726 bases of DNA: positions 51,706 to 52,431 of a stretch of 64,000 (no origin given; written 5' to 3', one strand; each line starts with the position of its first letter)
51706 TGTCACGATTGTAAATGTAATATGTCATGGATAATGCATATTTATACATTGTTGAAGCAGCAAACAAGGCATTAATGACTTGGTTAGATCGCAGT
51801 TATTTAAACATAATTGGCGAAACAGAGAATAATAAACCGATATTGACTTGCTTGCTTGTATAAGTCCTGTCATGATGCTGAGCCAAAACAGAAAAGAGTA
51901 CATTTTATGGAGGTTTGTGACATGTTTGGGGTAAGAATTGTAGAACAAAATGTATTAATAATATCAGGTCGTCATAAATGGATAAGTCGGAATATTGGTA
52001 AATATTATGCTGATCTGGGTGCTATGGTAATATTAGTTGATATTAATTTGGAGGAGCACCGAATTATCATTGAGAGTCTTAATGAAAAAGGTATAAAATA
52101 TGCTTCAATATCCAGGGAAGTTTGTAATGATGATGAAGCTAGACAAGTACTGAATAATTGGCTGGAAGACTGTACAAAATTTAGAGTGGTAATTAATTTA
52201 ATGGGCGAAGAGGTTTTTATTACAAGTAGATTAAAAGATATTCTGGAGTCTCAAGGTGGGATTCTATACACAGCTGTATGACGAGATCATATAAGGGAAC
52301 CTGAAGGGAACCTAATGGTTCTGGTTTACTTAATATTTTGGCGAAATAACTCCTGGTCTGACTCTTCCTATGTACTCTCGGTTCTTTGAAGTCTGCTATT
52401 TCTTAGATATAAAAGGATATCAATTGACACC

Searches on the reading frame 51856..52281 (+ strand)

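Call 9: search_protein_families(library=pfam, proteins=[window:51856-52281:+])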
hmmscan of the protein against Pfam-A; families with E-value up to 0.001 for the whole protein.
window:51856-52281:+ (141 aa): 1 family
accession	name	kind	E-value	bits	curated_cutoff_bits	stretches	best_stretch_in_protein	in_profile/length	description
PF00106.31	adh_short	-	0.00029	20.8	26.6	1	33-117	2-86/195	short chain dehydrogenase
